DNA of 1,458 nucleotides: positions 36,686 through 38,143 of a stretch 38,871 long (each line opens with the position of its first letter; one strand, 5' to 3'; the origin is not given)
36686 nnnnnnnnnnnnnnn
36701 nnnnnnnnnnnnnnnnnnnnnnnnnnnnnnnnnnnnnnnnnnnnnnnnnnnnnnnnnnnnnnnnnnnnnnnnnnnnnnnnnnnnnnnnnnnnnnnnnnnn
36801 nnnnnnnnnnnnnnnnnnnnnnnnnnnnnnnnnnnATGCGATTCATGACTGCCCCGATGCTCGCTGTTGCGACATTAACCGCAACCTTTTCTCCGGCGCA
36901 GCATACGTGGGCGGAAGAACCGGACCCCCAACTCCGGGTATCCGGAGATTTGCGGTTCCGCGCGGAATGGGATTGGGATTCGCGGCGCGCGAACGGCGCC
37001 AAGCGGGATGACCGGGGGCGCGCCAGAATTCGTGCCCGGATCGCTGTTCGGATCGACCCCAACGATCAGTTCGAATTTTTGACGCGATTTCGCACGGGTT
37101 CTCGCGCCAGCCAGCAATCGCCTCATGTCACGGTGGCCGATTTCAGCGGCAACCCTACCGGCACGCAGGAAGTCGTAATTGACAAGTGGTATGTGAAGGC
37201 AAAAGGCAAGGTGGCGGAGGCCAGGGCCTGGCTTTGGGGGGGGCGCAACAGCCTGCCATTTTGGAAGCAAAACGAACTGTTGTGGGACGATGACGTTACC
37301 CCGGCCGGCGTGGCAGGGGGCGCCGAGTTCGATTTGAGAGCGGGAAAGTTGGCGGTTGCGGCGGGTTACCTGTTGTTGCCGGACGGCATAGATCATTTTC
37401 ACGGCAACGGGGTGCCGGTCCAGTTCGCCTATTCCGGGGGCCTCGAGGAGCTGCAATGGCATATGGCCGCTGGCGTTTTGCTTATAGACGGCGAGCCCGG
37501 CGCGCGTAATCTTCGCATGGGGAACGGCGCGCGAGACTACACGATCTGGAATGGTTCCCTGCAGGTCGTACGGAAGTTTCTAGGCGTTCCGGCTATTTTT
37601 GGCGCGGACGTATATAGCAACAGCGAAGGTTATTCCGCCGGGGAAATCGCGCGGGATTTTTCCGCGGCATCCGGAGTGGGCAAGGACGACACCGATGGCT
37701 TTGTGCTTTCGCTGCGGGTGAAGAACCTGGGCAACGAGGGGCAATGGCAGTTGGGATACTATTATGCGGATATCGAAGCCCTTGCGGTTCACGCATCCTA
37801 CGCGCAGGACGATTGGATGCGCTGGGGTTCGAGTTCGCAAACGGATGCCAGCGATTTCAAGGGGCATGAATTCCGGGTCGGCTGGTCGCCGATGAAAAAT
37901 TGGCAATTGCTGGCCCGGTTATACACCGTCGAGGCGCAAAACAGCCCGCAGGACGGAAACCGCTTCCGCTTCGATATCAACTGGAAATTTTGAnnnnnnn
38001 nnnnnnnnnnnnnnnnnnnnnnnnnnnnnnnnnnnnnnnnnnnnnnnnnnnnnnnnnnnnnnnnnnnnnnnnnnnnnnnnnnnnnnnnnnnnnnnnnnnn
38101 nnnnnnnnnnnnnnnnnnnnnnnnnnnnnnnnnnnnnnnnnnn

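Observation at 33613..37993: Unassigned three-gene module next to the ccm operon: 12-heme cytochrome c, small Cys-rich secreted protein, outer-membrane beta-barrel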

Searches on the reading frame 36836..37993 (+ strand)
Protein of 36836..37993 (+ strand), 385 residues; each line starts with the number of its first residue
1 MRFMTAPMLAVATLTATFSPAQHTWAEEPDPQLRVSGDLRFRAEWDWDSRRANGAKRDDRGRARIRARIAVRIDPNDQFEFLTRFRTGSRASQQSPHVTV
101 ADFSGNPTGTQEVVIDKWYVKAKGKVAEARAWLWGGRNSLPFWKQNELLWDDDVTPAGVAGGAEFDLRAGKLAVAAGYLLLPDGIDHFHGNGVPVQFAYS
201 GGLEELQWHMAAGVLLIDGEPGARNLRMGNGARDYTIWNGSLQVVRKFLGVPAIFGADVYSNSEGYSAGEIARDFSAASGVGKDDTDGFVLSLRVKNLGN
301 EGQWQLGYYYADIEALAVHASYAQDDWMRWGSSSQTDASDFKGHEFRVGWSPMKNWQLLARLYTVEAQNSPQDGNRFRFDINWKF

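Call 3: search_protein_families(library=pfam, proteins=[window:36836-37993:+], max_evalue=1)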
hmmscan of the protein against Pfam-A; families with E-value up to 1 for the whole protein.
window:36836-37993:+ (385 aa): 1 family
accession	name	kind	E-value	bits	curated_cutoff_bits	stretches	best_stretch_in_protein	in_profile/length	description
PF16930.11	Porin_5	-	8.4e-13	48.1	22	1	57-168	156-263/535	Putative porin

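Call 4: search_protein_families(library=ncbifam, proteins=[window:36836-37993:+], max_evalue=1)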
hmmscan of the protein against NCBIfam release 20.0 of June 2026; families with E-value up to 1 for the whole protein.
window:36836-37993:+ (385 aa): 0 families

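Call 15: search_solved_structures(query=window:36836-37993:+, max_evalue=10)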
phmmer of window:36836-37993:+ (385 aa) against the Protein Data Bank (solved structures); distinct sequences matched with E-value up to 10: 10.
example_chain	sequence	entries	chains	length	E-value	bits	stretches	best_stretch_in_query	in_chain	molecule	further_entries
7ozi_C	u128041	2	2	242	0.56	12.5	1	195-251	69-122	Capsid protein VP3 | VP3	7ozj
7opx_C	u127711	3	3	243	0.56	12.5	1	195-251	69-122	Capsid protein VP3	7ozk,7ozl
9w0b_C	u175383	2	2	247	0.57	12.5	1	196-251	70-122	Capsid protein VP3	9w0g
4wm7_C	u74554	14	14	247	0.57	12.5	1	196-251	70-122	VP3 | Capsid protein VP3 | P1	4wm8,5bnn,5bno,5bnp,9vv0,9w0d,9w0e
23bx_C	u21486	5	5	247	2.1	10.6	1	218-251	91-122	Capsid protein VP3 | VP3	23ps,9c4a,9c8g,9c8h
23ay_C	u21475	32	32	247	2.1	10.6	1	218-251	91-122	Capsid protein VP3 | viral protein 3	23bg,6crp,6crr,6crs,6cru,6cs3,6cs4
11lt_C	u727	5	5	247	2.2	10.5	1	218-251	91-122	Capsid protein VP3 | VP3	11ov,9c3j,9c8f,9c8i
6aj0_C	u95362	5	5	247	2.2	10.5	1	218-251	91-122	Capsid protein VP3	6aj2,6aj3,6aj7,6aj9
9mwz_C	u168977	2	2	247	2.3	10.5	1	218-251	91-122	viral protein 3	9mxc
6cv1_B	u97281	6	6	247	2.3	10.5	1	218-251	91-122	viral protein 3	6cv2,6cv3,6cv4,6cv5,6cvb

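Call 37: find_homologous_proteins(query=window:36836-37993:+, max_evalue=0.001)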
Query window:36836-37993:+ (385 aa): 403 proteins with E <= 0.001 among 8000 candidates; the best 120 are listed.
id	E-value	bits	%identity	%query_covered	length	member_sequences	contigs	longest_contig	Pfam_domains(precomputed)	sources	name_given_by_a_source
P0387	1.1e-261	886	99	100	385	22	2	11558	PF16930.12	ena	-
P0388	1.7e-130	454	58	92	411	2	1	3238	PF13609.13,PF16930.12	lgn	-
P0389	1.0e-118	415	54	92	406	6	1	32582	PF16930.12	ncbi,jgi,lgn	-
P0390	8.7e-118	412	52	99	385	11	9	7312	PF16930.12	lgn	-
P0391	1.1e-117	412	55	91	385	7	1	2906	PF16930.12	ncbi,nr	ncbi:MAG: putative porin [Proteobacteria bacterium]|nr:putative porin [Pseudomonadota bacterium]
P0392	7.0e-116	406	52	98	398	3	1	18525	PF16930.12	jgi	-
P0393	1.8e-115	404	49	100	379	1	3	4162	PF16930.12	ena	-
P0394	4.6e-114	400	53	92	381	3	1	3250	PF16930.12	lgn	-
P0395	5.4e-113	396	53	92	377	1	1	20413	PF13609.13,PF16930.12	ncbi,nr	ncbi:MAG: hypothetical protein GY856_02420 [bacterium]|nr:hypothetical protein [bacterium]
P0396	1.7e-112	395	55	92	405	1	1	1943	PF16930.12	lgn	-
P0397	2.6e-112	394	53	92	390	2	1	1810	PF16930.12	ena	-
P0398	5.1e-112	393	53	92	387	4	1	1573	PF16930.12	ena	-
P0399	4.2e-111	390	53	91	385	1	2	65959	PF16930.12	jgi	jgi:putative porin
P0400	4.3e-111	390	49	98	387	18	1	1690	PF16930.12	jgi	-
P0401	6.0e-111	390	50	99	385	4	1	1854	PF16930.12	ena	-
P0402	1.4e-109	385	49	99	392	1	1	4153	PF16930.12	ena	-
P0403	7.2e-108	379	51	92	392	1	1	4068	PF16930.12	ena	-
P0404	1.1e-107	379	49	99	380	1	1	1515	PF16930.12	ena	-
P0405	7.3e-107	376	52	91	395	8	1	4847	PF16930.12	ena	-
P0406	9.1e-107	376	52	92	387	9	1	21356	PF16930.12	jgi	-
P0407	1.0e-106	376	51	92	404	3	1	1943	PF16930.12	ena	-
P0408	1.2e-106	375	54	92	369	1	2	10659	PF16930.12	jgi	jgi:hypothetical protein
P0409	1.5e-106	375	52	94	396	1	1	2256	PF16930.12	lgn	-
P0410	2.1e-106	375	49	98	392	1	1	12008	PF16930.12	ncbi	-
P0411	2.1e-106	375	52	92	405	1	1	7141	PF16930.12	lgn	-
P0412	5.0e-106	373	52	92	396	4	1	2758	PF16930.12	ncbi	-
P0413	1.0e-105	372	47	98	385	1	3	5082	PF16930.12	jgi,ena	-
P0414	1.2e-105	372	51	89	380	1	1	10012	PF16930.12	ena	-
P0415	1.3e-105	372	52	91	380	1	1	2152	PF16930.12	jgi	-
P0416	4.2e-105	370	49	98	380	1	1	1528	PF16930.12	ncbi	-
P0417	1.1e-104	369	49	95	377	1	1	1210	PF16930.12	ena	-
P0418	5.8e-104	367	50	92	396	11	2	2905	PF16930.12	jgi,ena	jgi:hypothetical protein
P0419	1.8e-103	365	49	92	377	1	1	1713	PF16930.12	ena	-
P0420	5.8e-103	363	49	99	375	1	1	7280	PF16930.12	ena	-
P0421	2.0e-102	361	47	99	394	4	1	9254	PF16930.12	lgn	-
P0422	1.0e-101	359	47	99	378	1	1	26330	PF16930.12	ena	-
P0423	1.7e-101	358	46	99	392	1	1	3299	PF16930.12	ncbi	-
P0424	4.7e-101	357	49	96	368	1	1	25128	PF16930.12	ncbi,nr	ncbi:putative porin [Acidobacteria bacterium AH-259-D05]|nr:putative porin [Acidobacteria bacterium 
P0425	5.8e-101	357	49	95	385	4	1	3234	PF16930.12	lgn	-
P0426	3.0e-100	354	49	98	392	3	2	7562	PF16930.12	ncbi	-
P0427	3.5e-99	351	46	100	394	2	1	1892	PF16930.12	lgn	-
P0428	5.3e-99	350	51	93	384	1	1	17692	PF16930.12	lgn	-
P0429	7.3e-99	350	46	98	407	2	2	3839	PF16930.12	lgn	-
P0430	8.5e-99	350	48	98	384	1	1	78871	PF16930.12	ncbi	-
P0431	9.3e-99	349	48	99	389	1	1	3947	PF16930.12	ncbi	-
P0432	1.3e-98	349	46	98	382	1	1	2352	PF16930.12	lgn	-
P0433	1.2e-97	346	48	98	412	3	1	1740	PF16930.12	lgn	-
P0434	2.3e-97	345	48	98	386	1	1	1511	PF16930.12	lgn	-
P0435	2.9e-97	344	48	99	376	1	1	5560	PF16930.12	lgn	-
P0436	7.4e-97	343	49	92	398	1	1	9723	PF16930.12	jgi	jgi:hypothetical protein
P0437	1.2e-96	342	48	97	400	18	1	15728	PF16930.12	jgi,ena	jgi:hypothetical protein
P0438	1.6e-96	342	47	92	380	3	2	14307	PF16930.12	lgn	-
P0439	4.0e-96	341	51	91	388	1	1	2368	PF16930.12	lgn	-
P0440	8.7e-96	340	50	92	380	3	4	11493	PF16930.12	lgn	-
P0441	9.2e-96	340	47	100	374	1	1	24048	PF13609.13,PF16930.12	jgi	-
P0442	1.2e-95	339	50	92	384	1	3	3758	PF13609.13,PF16930.12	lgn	-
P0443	1.4e-95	339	46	98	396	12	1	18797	PF16930.12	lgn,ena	-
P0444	1.8e-95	339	47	98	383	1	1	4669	PF16930.12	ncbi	-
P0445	5.6e-94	334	48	97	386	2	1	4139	PF16930.12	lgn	-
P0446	6.3e-94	333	46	98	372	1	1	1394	PF16930.12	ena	-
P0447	9.5e-94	333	50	92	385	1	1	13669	PF16930.12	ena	-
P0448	9.8e-94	333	47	99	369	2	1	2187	PF16930.12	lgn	-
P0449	1.1e-93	333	48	96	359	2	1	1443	PF16930.12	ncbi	-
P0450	1.5e-93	332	44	99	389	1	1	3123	PF13609.13,PF16930.12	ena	-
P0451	2.3e-93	332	50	92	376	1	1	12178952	PF16930.12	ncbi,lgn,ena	-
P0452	4.9e-93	331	46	99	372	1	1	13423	PF16930.12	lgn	-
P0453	1.1e-92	329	46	100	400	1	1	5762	PF16930.12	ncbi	-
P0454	1.5e-92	329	48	92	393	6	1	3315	PF16930.12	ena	-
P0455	1.7e-92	329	45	99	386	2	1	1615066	PF16930.12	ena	-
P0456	1.8e-92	329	43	99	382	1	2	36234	PF16930.12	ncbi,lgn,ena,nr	ncbi:MAG: putative porin [Methylococcales bacterium]|nr:putative porin [Methylococcales bacterium]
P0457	3.6e-92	328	47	100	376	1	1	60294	PF16930.12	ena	-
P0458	4.8e-92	327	48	92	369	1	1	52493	PF13609.13,PF16930.12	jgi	-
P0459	4.9e-92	327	46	99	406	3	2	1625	PF16930.12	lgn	-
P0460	6.5e-92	327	47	94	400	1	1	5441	PF16930.12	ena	-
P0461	9.4e-92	326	44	100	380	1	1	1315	PF16930.12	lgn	-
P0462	9.8e-92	326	45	100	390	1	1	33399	PF16930.12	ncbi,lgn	ncbi:MAG: putative porin [Sphingomonadales bacterium]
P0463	1.5e-91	326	47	95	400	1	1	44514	PF16930.12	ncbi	-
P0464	2.2e-91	325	50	92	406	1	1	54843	PF16930.12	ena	-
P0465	3.0e-91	325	44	98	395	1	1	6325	PF16930.12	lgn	-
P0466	3.1e-91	325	46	93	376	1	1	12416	PF16930.12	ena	-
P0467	4.2e-91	324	47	92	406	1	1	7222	PF16930.12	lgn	-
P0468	4.6e-91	324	48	92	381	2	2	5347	PF16930.12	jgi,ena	-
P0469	6.3e-91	324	46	92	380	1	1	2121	PF16930.12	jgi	jgi:hypothetical protein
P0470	7.7e-91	323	49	92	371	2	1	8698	PF16930.12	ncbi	-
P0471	1.5e-90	322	45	99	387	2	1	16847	PF16930.12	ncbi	-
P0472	2.0e-90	322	47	92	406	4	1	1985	PF16930.12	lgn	-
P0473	2.2e-90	322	47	92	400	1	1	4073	PF16930.12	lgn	-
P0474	3.6e-90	321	48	92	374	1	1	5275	PF16930.12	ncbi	-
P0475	7.8e-90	320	45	98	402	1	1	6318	PF16930.12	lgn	-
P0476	8.0e-90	320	48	92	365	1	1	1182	PF16930.12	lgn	-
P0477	8.1e-90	320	45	100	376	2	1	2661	PF16930.12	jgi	jgi:hypothetical protein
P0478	1.4e-89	319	44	99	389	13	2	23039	PF16930.12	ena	-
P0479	1.8e-89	319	46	100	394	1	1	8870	PF16930.12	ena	-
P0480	2.3e-89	318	49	92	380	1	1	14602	PF16930.12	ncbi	-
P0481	2.7e-89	318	48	92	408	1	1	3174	PF16930.12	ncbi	-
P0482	3.0e-89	318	46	99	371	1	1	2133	PF16930.12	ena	-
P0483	3.6e-89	318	46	100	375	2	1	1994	PF16930.12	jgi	-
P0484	3.7e-89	318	46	92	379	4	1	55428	PF13609.13,PF16930.12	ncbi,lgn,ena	-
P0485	5.2e-89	317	46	99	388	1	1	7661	PF16930.12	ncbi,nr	ncbi:MAG: putative porin [Opitutaceae bacterium]|nr:putative porin [Verrucomicrobiales bacterium]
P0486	7.3e-89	317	44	100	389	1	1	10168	PF16930.12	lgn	-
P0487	8.4e-89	317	44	98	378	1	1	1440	PF16930.12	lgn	-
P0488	9.7e-89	316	46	95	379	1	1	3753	PF16930.12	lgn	-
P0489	1.2e-88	316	45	99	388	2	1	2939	PF16930.12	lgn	-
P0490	1.8e-88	315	47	92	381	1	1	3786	PF16930.12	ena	-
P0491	1.8e-88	315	44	98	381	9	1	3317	PF16930.12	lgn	-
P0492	2.0e-88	315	49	92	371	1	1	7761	PF16930.12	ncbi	-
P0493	2.1e-88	315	45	90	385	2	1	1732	PF16930.12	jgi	-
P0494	2.2e-88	315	47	93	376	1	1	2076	PF16930.12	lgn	-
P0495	2.5e-88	315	46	100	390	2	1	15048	PF16930.12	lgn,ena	-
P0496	2.7e-88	315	46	92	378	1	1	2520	PF16930.12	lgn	-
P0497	3.0e-88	315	46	93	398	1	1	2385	PF16930.12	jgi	jgi:hypothetical protein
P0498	3.8e-88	314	47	93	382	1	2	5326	PF16930.12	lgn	-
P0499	3.8e-88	314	47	92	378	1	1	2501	PF16930.12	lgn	-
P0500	9.8e-88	313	46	91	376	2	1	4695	PF16930.12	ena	-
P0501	9.9e-88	313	45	97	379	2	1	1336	PF13609.13,PF16930.12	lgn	-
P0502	1.8e-87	312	45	92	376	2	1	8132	PF16930.12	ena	-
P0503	1.8e-87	312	45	100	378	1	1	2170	PF16930.12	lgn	-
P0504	2.3e-87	312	47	92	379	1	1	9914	PF16930.12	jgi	jgi:hypothetical protein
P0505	2.6e-87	312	45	97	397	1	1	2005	PF13609.13,PF16930.12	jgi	jgi:putative porin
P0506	2.7e-87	312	48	92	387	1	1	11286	PF16930.12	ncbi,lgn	-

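Call 38: find_encoding_contigs(protein=P0414, flank=8000, max_places=1)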
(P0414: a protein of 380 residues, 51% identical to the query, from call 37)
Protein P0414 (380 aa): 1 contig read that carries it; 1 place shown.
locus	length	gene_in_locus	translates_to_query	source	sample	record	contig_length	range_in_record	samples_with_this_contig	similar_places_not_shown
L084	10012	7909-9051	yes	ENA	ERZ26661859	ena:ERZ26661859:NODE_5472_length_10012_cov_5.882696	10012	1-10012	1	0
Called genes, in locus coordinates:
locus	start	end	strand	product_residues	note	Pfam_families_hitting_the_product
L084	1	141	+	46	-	?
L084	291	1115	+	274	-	PF00075:RNase_H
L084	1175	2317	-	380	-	PF14657:Arm-DNA-bind_4 (weak), PF14659:Phage_int_SAM_3, PF00589:Phage_integrase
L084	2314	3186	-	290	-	-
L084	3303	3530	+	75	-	PF12728:HTH_17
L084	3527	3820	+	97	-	-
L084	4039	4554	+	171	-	-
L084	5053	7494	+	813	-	PF13435:Cytochrome_C554 (faint), PF14537:Cytochrom_c3_2 (faint), PF09699:Paired_CXXCH_1 (faint), PF14522:Cytochrome_C7 (faint), PF22113:Mtrc-MtrF_II-IV_dom (weak)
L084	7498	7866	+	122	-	PF18602:Rap1a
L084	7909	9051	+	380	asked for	PF16930:Porin_5 (weak)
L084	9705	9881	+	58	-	-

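Call 39: find_encoding_contigs(protein=P0455, flank=8000, max_places=1)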
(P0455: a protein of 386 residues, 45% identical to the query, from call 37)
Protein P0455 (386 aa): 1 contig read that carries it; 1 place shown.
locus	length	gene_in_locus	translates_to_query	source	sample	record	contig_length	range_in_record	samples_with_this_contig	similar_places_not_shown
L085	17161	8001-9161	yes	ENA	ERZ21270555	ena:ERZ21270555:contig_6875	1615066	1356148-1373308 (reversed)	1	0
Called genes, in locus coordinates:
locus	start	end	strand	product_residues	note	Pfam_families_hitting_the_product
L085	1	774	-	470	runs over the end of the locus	PF12704:MacB_PCD, PF02687:FtsX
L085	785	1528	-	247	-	PF00005:ABC_tran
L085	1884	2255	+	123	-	PF10861:DUF2784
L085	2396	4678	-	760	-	PF01839:FG-GAP (faint), PF13517:FG-GAP_3, PF07593:UnbV_ASPIC, PF13620:CarboxypepD_reg (weak)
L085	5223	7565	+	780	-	PF02085:Cytochrom_CIII (faint), PF14522:Cytochrome_C7 (faint), PF14537:Cytochrom_c3_2 (faint), PF22113:Mtrc-MtrF_II-IV_dom (weak)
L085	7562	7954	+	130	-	PF18602:Rap1a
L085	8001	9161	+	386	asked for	PF16930:Porin_5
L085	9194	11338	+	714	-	PF13500:AAA_26, PF07085:DRTGG, PF01515:PTA_PTB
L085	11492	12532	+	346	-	PF00871:Acetate_kinase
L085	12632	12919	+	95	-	-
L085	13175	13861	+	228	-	PF09364:XFP_N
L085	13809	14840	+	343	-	PF09364:XFP_N, PF03894:XFP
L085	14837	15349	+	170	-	PF03894:XFP (weak), PF09363:XFP_C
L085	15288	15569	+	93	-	PF09363:XFP_C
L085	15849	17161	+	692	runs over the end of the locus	PF00343:Phosphorylase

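Call 40: find_encoding_contigs(protein=P0389, flank=6000, max_places=1)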
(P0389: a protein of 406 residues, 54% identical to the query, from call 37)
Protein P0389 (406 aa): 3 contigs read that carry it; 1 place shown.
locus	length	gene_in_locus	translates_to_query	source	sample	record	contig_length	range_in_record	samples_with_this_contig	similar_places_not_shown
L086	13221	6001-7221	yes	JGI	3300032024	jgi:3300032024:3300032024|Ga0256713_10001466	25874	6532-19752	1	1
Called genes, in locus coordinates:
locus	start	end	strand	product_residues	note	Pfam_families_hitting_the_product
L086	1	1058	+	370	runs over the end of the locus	PF03150:CCP_MauG, PF00034:Cytochrom_C (faint), PF13442:Cytochrome_CBB3 (faint)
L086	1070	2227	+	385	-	PF03150:CCP_MauG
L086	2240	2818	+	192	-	PF00355:Rieske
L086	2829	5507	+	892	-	PF18465:Rieske_3, PF00384:Molybdopterin, PF01568:Molydop_binding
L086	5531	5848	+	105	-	PF13442:Cytochrome_CBB3 (weak), PF00034:Cytochrom_C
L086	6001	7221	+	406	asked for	PF16930:Porin_5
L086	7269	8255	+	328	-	PF04055:Radical_SAM, PF06463:Mob_synth_C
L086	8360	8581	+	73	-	PF02416:TatA_B_E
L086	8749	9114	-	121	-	-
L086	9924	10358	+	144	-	-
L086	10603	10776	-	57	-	PF09851:SHOCT (weak)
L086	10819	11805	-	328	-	-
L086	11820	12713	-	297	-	PF13557:Phenol_MetA_deg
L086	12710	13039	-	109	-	PF00403:HMA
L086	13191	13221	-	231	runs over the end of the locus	PF02683:DsbD_TM, PF13386:DsbD_2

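Call 41: find_encoding_contigs(protein=P0399, flank=6000, max_places=1)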
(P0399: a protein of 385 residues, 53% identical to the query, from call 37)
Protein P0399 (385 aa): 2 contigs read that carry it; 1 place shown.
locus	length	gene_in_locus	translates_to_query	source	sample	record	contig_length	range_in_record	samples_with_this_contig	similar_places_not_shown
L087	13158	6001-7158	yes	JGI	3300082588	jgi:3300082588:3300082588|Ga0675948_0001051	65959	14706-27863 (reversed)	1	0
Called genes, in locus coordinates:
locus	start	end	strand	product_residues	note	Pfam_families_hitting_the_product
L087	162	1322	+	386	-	PF00034:Cytochrom_C (faint), PF03150:CCP_MauG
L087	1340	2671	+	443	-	PF03150:CCP_MauG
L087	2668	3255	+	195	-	-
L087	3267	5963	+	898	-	PF18465:Rieske_3, PF00384:Molybdopterin, PF01568:Molydop_binding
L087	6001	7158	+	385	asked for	PF16930:Porin_5 (weak)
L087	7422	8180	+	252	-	PF05721:PhyH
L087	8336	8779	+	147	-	-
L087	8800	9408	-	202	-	PF13187:Fer4_9 (faint), PF12838:Fer4_7 (faint), PF12797:Fer4_2 (faint), PF13237:Fer4_10 (faint), PF00037:Fer4 (faint), PF12837:Fer4_6 (faint), PF14697:Fer4_21 (faint)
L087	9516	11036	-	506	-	PF12801:Fer4_5 (faint)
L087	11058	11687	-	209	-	-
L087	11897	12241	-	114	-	PF13442:Cytochrome_CBB3 (weak), PF00034:Cytochrom_C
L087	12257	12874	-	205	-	PF13534:Fer4_17 (faint), PF12838:Fer4_7, PF13187:Fer4_9, PF00037:Fer4 (weak), PF12838:Fer4_7 (weak), PF13237:Fer4_10 (weak), PF14697:Fer4_21, PF12838:Fer4_7 (weak), +7 more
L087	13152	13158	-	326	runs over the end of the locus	PF12801:Fer4_5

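Call 47: find_related_loci(query=A4, collection=metagenome_contigs, flank=8000)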
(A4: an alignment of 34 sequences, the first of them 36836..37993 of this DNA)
Query A4 (385 aa) in metagenome_contigs; peptide patterns used: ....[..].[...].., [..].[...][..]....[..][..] (x = any residue, [..] = any of these).
427 stretches matched a pattern; 161 encode a relative of the query (tblastn E <= 1e-3); the best 80 are kept; 80 distinct loci.
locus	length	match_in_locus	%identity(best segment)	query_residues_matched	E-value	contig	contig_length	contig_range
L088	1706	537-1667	49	1-385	8e-128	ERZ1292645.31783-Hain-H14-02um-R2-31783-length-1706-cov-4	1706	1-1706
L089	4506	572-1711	47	3-385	1e-109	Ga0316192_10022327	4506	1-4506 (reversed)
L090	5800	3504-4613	47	9-385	1e-108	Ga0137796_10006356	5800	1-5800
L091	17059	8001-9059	53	35-385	4e-105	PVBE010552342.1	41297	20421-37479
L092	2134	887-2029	45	1-385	1e-107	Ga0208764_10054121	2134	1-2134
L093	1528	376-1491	49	8-385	3e-110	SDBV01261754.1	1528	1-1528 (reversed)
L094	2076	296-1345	50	33-385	1e-105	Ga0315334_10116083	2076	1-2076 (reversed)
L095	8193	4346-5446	48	12-385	1e-99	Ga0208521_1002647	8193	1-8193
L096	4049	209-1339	47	3-385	9e-98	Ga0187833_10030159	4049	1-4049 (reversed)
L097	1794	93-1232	41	4-385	9e-102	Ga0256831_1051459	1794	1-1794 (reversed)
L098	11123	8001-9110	45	1-385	6e-94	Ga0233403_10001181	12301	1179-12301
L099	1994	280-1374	46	1-385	2e-98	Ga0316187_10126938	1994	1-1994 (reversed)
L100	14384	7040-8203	43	4-385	3e-93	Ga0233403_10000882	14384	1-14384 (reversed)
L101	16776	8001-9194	43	4-385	3e-92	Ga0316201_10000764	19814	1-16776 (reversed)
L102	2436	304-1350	45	28-385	1e-95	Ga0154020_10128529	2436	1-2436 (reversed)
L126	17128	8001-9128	43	9-385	6e-85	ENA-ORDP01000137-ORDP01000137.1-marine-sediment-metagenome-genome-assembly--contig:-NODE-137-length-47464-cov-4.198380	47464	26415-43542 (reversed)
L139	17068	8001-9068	45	25-385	4e-81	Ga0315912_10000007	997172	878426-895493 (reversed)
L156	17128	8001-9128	42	1-385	1e-77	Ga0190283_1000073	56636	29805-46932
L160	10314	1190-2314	42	1-385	4e-77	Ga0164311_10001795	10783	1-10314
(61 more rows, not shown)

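Call 68: predict_structure(alignment_id=A4)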
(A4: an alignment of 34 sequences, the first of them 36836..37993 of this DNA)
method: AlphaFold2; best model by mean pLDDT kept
length: 385 residues; sequences in the alignment: 34
mean_pLDDT: 87.9   pTM: 0.84
mean pLDDT of the five models: 87.9, 86.9, 86.5, 86.6, 86.1
residues with pLDDT >= 90: 270; 70-90: 70; 50-70: 17; < 50: 28
segments of 3 or more residues with pLDDT < 50: 1-28
pLDDT, mean of each block of 10 residues (from residue 1): 37 30 42 93 93 85 97 97 97 92 91 97 96 97 91 96 96 98 94 98 95 97 81 92 96 97 91 69 93 92 97 93 80 70 97 97 91 92 96
secondary structure, 60 per line:
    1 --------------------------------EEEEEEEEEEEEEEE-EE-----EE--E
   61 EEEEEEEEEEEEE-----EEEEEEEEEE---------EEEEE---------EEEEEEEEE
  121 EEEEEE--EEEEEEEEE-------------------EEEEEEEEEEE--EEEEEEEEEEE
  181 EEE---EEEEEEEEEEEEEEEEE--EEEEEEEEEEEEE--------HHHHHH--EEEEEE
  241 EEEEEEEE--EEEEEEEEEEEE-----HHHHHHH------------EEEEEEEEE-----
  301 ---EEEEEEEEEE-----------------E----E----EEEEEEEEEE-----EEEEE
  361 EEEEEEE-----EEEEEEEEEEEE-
elements in order: E33-47 E60-73 E79-88 E98-102 E112-126 E129-137 E157-167 E170-183 E187-203 E206-218 H227-232 E235-248 E251-262 H268-274 E287-295 E304-313 E341-350 E356-367 E373-384
